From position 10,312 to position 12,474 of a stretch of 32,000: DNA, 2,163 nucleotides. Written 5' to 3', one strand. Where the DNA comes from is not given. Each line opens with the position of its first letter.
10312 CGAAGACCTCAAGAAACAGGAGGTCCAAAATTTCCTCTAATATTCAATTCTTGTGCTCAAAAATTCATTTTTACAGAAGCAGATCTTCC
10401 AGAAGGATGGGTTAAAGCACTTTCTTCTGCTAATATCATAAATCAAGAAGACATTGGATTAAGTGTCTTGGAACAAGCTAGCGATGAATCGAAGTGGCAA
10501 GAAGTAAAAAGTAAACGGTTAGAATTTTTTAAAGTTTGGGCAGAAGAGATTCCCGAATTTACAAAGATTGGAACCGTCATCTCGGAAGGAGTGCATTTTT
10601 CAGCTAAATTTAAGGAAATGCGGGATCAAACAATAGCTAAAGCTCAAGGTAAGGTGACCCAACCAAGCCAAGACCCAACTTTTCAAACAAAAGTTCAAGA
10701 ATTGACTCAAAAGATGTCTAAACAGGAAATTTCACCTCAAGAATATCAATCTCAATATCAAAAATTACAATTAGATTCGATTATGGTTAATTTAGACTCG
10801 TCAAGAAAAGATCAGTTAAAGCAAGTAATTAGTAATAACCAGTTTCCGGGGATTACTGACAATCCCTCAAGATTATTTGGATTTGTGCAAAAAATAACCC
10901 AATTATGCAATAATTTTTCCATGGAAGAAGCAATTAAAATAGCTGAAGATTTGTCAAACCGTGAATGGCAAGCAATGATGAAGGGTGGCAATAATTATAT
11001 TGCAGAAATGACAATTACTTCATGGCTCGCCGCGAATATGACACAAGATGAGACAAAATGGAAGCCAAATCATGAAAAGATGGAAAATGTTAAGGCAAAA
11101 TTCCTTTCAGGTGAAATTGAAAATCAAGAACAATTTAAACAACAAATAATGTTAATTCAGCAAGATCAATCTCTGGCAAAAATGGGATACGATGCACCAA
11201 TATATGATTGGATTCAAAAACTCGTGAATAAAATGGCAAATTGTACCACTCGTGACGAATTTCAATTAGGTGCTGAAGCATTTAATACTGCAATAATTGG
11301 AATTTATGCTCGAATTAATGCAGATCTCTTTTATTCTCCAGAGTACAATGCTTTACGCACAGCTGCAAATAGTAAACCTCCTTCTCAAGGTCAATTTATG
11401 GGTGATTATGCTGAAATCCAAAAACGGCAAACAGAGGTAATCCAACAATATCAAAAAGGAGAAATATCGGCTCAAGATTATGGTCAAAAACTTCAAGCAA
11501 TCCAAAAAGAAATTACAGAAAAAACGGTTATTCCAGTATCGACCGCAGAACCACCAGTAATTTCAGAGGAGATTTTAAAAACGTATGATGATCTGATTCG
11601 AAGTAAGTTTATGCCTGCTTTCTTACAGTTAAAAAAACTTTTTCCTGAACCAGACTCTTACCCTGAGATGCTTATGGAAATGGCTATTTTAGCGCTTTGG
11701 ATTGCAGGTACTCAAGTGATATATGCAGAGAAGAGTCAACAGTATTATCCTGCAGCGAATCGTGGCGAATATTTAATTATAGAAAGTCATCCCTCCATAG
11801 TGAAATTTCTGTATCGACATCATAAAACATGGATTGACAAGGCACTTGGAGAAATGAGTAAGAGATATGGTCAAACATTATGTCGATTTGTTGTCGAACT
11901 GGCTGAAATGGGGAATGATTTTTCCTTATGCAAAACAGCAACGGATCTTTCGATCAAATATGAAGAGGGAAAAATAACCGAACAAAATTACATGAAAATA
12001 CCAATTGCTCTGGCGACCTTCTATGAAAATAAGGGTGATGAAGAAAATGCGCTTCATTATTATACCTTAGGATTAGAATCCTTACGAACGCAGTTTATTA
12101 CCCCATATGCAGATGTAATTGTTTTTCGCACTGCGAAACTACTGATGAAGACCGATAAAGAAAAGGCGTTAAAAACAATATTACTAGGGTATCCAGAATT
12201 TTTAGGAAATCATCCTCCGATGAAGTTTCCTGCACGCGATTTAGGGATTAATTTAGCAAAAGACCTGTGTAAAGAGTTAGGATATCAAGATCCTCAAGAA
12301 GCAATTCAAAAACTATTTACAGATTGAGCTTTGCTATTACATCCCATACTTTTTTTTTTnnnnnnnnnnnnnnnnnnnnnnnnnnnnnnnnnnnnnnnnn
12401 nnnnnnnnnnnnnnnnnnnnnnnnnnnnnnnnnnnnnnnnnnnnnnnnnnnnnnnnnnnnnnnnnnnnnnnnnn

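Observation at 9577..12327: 916-aa SIR2-like protein with intact Asn/His pair and long helical tail: DSR2-like single-gene NADase candidate in an Asgard-type genome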

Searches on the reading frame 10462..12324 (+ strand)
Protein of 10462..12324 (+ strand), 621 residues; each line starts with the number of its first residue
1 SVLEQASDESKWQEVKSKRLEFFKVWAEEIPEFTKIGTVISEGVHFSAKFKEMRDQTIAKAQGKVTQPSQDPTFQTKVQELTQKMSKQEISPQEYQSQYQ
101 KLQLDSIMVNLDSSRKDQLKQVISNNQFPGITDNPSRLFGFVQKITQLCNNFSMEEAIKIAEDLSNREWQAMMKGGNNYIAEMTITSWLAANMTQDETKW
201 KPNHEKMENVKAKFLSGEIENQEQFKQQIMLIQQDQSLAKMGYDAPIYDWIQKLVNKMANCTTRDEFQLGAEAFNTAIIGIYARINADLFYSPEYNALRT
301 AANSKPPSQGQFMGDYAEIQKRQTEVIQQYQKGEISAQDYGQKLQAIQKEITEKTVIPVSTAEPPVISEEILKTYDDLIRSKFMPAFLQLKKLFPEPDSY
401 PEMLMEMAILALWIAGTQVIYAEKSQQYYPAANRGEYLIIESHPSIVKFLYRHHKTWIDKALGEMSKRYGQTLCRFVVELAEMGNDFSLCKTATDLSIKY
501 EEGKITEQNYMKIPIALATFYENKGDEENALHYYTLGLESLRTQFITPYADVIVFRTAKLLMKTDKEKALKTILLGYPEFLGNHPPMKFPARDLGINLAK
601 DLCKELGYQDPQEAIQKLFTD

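Call 44: predict_structure(alignment_id=A2)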
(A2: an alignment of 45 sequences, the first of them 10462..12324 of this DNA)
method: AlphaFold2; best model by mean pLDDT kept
length: 621 residues; sequences in the alignment: 45
mean_pLDDT: 89.8   pTM: 0.76
mean pLDDT of the five models: 89.8, 88.9, 87.6, 87.3, 86.7
residues with pLDDT >= 90: 398; 70-90: 197; 50-70: 14; < 50: 12
segments of 3 or more residues with pLDDT < 50: 1-4, 64-70
pLDDT, mean of each block of 10 residues (from residue 1): 54 87 88 90 76 74 48 72 77 85 86 88 92 90 93 95 96 92 95 91 96 95 91 84 79 97 97 96 90 94 84 82 92 87 85 78 91 98 97 97 98 96 88 91 97 97 95 98 98 98 93 96 97 96 90 98 97 96 89 96 97 92 50
secondary structure, 60 per line:
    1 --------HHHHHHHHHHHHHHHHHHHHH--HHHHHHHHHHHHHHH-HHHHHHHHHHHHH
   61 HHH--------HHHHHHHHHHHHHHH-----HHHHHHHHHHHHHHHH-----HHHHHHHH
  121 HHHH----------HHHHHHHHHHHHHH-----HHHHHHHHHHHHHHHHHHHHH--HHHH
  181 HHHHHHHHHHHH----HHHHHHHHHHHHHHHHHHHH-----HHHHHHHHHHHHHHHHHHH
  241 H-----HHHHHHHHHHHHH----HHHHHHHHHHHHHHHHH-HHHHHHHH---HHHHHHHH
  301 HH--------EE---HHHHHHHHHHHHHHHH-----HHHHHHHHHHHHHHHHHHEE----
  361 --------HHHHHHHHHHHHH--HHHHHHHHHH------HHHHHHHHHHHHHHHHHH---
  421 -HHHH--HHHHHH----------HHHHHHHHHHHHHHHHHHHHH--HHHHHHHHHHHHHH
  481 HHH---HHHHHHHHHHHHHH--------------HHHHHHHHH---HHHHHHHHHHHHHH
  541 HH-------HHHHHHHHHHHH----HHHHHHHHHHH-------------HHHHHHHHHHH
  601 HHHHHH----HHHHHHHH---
elements in order: H9-29 H32-46 H48-63 H72-86 H92-107 H113-124 H135-148 H154-174 H177-192 H197-216 H222-241 H247-259 H264-280 H282-289 H293-302 H316-331 H337-354 H369-381 H384-393 H400-417 H422-425 H428-433 H444-464 H467-483 H487-500 H515-523 H527-542 H550-561 H566-576 H590-606 H611-618

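Call 48: fold_search(model_id=the predicted structure, library=pdb)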
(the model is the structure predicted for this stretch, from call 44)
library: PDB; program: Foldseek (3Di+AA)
matches with E <= 10: 749; with E <= 0.001: 0
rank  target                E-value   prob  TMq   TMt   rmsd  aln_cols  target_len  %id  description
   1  2c0l_A                1.5e-02  1.00  0.18  0.32  19.9       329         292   11  TPR DOMAIN OF HUMAN PEX5P IN COMPLEX WITH HUMAN MSCP2 (released 2006-11-15)
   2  9f8w_B                1.7e-02  1.00  0.21  0.37  17.6       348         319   13  Crystal structure of the apo Pex5 peroxisomal cargo receptor from Trypanosoma brucei (released 2024-10-02)
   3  5owu_A                4.2e-02  0.75  0.19  0.15  25.1       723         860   10  Kap95:Nup1 complex (released 2017-10-25)
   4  4kyo_D                6.0e-02  0.99  0.18  0.35  18.8       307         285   11  Alanine-glyoxylate aminotransferase variant K390A in complex with the TPR domain of human Pex5p (released 2014-11-19)
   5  3cvq_A                6.8e-02  1.00  0.18  0.34  15.4       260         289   14  Structure of Peroxisomal Targeting Signal 1 (PTS1) binding domain of Trypanosoma brucei Peroxin 5 (TbPEX5)complexed to (released 2008-06-24)
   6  8ro0_I                7.9e-02  0.47  0.15  0.13  39.9       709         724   11  Structure of the C. elegans Intron Lariat Spliceosome primed for disassembly (ILS') (released 2024-08-07)
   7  3zfw_A                8.5e-02  1.00  0.18  0.41  10.7       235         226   20  Crystal structure of the TPR domain of kinesin light chain 2 in complex with a tryptophan-acidic cargo peptide (released 2013-04-03)
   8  4kxk_B                8.5e-02  0.99  0.19  0.35  18.5       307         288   11  Alanine-glyoxylate aminotransferase variant K390A/K391A in complex with the TPR domain of human Pex5p (released 2014-11-19)
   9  2c0m_C                8.9e-02  0.99  0.20  0.36  19.0       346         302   12  apo form of the TPR domain of the pex5p receptor (released 2006-11-15)
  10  8c6j_S                8.9e-02  0.57  0.16  0.16  39.5       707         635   12  Human spliceosomal PM5 C* complex (released 2023-07-12)
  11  6ejn_B                9.6e-02  0.99  0.21  0.41  11.5       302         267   16  The KLC2 TPR domain bound to the JIP3 leucine zipper domain (released 2018-09-05)
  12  2c0m_A                9.6e-02  0.99  0.19  0.35  19.2       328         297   12  apo form of the TPR domain of the pex5p receptor (released 2006-11-15)
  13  8ro2_J                9.9e-02  0.57  0.16  0.17  37.3       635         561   12  Integrative Structure of the human intron lariat Spliceosome (ILS'') (released 2024-09-18)
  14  3zfw_B                1.0e-01  1.00  0.18  0.41  10.4       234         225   20  Crystal structure of the TPR domain of kinesin light chain 2 in complex with a tryptophan-acidic cargo peptide (released 2013-04-03)
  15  4eqf_A                1.2e-01  1.00  0.20  0.38  15.0       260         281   10  Trip8b-1a#206-567 interacting with the carboxy-terminal seven residues of HCN2 (released 2012-05-30)
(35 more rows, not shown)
